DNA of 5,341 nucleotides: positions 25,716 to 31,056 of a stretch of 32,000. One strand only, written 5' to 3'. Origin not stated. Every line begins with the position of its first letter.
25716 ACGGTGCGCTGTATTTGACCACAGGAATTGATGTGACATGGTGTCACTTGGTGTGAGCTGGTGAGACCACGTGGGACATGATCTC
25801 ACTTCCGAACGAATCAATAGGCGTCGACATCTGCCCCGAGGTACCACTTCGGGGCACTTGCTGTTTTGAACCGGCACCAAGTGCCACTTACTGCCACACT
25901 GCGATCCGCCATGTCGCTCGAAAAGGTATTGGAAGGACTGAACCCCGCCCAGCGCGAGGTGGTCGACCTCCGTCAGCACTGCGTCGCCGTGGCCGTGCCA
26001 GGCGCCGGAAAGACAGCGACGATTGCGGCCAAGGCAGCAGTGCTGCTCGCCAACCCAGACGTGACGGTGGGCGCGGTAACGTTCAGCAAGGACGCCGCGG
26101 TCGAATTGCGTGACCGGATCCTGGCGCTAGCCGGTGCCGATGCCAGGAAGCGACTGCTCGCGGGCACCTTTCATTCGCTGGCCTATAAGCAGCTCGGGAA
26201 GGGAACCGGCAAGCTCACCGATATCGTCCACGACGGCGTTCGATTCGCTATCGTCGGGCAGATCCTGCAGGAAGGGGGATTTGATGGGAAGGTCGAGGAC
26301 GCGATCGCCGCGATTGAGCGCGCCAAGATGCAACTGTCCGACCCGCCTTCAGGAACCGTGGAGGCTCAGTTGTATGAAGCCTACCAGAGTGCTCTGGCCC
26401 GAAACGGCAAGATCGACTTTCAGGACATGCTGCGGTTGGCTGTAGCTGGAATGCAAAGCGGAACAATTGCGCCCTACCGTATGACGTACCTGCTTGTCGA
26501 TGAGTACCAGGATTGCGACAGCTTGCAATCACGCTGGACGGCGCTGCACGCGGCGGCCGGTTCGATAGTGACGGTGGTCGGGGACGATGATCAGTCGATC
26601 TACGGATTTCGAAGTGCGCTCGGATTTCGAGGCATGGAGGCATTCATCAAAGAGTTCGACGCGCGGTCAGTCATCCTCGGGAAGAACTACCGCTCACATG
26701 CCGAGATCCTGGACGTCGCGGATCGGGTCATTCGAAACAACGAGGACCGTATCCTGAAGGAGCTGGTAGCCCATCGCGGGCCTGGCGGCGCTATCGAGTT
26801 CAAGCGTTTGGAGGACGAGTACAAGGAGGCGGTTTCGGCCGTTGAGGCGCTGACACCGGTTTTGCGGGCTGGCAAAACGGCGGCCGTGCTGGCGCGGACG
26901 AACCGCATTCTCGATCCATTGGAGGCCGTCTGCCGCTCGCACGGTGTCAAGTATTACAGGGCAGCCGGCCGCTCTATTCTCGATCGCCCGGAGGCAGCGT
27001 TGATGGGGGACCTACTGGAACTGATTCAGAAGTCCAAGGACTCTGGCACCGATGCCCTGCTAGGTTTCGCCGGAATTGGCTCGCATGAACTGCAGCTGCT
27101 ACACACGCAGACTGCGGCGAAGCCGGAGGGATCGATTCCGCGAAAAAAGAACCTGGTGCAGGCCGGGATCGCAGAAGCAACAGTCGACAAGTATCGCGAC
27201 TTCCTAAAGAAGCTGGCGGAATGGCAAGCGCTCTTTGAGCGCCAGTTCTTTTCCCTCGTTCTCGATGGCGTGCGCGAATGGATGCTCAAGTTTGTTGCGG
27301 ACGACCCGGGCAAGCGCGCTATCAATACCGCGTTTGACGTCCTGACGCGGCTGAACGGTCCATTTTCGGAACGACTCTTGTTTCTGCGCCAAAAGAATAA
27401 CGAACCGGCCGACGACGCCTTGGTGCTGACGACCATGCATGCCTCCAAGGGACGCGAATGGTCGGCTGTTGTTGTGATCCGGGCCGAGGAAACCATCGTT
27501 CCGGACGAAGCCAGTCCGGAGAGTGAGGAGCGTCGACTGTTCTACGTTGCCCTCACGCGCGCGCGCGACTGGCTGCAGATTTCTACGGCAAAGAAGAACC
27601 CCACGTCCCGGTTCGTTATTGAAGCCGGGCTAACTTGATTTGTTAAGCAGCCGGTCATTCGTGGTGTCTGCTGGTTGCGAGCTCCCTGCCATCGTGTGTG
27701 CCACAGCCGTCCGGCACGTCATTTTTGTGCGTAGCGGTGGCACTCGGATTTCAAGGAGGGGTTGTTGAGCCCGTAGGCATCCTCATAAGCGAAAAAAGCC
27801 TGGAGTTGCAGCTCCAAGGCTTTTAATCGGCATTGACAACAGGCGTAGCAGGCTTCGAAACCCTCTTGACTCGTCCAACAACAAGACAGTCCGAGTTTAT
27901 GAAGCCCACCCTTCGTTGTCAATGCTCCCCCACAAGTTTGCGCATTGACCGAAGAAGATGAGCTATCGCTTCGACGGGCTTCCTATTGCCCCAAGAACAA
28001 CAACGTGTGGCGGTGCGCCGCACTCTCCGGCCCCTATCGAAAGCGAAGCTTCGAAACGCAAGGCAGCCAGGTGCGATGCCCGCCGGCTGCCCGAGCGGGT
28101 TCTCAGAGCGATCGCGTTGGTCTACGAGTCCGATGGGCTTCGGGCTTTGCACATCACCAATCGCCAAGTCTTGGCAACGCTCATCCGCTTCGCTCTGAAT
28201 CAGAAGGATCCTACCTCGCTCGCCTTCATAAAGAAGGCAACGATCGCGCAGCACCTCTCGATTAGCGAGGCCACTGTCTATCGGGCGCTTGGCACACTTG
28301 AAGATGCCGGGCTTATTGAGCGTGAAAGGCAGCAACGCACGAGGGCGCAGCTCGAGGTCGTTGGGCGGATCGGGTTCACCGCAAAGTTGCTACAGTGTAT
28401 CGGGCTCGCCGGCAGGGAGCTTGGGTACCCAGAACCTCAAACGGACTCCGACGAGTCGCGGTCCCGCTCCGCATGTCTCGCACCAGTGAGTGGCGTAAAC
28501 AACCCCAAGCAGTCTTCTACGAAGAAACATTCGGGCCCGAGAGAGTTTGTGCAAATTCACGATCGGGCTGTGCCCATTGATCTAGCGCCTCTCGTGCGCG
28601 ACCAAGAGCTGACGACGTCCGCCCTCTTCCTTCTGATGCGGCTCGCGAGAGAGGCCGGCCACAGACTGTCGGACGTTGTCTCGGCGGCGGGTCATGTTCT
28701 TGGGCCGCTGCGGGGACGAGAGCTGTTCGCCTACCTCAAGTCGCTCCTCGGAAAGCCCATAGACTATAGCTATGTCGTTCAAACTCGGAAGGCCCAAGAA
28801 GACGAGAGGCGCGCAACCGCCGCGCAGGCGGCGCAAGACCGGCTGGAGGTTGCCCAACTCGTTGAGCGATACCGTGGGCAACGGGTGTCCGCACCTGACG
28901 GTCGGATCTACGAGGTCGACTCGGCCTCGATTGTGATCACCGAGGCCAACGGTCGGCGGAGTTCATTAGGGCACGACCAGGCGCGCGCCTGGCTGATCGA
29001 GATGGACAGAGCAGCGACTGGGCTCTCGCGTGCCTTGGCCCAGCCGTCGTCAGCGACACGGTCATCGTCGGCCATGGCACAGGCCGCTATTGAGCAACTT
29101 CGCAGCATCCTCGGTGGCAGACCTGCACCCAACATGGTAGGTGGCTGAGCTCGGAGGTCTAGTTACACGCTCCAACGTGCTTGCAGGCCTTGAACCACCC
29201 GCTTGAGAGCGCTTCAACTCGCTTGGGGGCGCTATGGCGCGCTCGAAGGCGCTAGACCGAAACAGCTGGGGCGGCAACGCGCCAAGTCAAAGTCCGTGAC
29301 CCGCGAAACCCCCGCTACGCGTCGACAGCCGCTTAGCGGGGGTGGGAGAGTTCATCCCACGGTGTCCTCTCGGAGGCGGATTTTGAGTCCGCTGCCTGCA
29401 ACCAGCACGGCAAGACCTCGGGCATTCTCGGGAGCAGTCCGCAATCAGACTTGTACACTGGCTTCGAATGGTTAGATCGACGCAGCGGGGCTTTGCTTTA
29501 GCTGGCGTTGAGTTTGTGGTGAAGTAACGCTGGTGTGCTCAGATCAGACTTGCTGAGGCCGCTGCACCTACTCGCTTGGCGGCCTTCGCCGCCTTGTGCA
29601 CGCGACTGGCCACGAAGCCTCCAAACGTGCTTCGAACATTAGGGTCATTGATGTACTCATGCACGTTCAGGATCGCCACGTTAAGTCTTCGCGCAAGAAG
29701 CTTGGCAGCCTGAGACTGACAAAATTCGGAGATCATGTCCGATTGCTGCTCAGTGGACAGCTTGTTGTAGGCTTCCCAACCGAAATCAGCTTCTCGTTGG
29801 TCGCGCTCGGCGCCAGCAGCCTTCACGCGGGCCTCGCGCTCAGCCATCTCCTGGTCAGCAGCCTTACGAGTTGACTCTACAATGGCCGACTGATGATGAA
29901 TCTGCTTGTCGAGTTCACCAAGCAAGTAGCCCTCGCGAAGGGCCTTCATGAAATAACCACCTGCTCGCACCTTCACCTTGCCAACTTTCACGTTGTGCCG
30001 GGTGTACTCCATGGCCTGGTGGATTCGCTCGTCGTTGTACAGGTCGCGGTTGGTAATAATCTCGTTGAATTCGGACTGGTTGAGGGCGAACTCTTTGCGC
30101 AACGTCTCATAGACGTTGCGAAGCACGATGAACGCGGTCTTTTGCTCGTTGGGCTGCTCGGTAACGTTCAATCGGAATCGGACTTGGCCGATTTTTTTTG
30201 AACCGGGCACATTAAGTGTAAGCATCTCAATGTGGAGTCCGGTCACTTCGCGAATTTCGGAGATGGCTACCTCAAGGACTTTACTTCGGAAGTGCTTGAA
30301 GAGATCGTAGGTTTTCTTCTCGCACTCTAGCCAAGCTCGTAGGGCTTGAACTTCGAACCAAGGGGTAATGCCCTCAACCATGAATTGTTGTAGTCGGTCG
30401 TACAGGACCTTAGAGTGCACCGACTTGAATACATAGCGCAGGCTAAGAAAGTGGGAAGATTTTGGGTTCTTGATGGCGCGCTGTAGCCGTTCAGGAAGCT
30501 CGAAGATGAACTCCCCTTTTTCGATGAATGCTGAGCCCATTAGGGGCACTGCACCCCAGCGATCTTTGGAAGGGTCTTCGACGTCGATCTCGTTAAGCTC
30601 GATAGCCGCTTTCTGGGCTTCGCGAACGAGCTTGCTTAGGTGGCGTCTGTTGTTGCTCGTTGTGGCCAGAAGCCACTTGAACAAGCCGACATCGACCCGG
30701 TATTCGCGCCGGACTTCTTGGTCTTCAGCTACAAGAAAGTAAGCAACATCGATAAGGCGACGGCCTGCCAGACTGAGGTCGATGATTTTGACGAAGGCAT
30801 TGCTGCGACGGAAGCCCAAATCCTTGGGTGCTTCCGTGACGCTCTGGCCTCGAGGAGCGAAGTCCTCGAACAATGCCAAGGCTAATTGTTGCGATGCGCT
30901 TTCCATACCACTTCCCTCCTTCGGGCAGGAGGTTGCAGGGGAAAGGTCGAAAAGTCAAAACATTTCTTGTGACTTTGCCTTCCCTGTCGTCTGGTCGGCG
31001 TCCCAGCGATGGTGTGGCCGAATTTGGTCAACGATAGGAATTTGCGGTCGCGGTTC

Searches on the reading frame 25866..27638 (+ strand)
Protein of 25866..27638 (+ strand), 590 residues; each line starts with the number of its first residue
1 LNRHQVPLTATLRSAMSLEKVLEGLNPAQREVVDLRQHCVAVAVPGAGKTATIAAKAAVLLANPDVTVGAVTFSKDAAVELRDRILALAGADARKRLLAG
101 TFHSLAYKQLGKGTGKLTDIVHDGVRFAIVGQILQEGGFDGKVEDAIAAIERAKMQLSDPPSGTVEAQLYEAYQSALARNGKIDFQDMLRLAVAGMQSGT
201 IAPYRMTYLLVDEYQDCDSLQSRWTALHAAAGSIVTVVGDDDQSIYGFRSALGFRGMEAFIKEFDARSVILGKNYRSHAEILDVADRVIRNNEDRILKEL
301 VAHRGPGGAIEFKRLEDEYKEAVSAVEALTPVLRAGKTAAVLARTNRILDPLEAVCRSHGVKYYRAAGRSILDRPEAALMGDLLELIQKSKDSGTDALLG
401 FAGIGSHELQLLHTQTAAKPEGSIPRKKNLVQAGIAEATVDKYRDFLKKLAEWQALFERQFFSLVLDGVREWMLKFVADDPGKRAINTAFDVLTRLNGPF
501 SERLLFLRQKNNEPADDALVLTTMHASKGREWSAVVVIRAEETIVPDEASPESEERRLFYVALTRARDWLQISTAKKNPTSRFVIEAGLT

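Call 88: search_protein_families(library=pfam, proteins=[window:25866-27638:+], max_evalue=0.001)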
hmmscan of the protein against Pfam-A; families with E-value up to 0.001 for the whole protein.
window:25866-27638:+ (590 aa): 6 families
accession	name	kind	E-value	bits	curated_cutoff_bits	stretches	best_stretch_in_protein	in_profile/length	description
PF00580.27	UvrD-helicase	-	7e-36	124.7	23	1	25-252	1-259/271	UvrD/REP helicase N-terminal domain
PF13361.12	UvrD_C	-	8e-28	98.3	25.6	2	514-576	282-349/350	UvrD-like helicase C-terminal domain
PF13245.12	AAA_19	-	2.7e-14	53.9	25.1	1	37-249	12-134/134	AAA domain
PF13538.12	UvrD_C_2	-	3.7e-10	39.9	27.4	1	520-570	3-49/52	UvrD-like helicase C-terminal domain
PF01443.25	Viral_helicase1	-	2.7e-08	34.4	21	1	502-572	160-226/228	Viral superfamily 1 RNA helicase core domain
PF13604.12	AAA_30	-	2.2e-06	28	27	0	25-85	2-66/191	AAA domain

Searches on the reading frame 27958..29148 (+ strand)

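Call 88: search_protein_families(library=pfam, proteins=[window:27958-29148:+], max_evalue=0.001)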
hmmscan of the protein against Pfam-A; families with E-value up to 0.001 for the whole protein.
window:27958-29148:+ (396 aa): 13 families
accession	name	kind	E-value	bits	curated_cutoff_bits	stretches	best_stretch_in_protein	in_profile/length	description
PF01047.28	MarR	-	1.6e-06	28.3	24.6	1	89-125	21-52/59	MarR family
PF13730.12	HTH_36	-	2.5e-06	27.6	25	1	71-120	10-55/55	Helix-turn-helix domain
PF13545.12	HTH_Crp_2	-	3.9e-06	27.2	27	1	74-124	6-57/70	Crp-like helix-turn-helix domain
PF01978.25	TrmB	-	1.5e-05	25.1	25.6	1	94-128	26-60/68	Sugar-specific transcriptional regulator TrmB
PF03551.20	PadR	-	1.9e-05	25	27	1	95-127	20-54/75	Transcriptional regulator PadR-like family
PF25213.1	HVO_A0261_N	-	8.3e-05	22.8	35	1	92-126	26-60/86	HVO_A0261 N-terminal domain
PF08279.18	HTH_11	-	9.1e-05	22.7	25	1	94-123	19-49/55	HTH domain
PF09339.16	HTH_IclR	-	0.00017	21.8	22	1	95-123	23-51/52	IclR helix-turn-helix domain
PF00392.27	GntR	-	0.00025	21.1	27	1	93-128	27-62/64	Bacterial regulatory proteins, gntR family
PF12840.13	HTH_20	-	0.00026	21.3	27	0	95-122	23-50/51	Helix-turn-helix domain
PF12802.13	MarR_2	-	0.0004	20.9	27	1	95-128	25-58/61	MarR family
PF01475.25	FUR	-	0.00051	20.6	23.1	1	86-132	25-71/121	Ferric uptake regulator family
PF14394.12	DUF4423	-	0.0006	20.1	30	0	94-134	40-83/165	Domain of unknown function (DUF4423)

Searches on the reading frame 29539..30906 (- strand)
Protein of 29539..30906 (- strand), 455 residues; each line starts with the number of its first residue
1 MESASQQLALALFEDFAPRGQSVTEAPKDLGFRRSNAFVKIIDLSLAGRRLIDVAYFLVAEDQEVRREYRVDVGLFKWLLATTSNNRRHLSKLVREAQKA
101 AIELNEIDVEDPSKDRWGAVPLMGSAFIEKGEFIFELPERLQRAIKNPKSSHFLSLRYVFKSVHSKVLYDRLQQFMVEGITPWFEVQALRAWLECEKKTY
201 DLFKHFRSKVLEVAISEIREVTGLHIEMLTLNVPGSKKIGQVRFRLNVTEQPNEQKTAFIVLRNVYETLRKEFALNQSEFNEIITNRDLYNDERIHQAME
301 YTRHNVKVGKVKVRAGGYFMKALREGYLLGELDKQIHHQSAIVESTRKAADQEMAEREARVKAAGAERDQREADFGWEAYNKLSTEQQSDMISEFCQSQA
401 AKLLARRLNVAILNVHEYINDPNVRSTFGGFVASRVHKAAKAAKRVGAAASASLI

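Call 88: search_protein_families(library=pfam, proteins=[window:29539-30906:-], max_evalue=0.001)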
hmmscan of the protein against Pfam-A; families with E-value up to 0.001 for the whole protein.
window:29539-30906:- (455 aa): 2 families
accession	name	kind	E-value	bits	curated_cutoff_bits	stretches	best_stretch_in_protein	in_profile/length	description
PF01051.27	Rep3_N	-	1.5e-11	45.3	22.4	1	34-172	4-140/141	Initiator Replication protein, WH1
PF21205.3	Rep3_C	-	3.7e-09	37.1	21.1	1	186-243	2-56/59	Initiator Rep protein, WH2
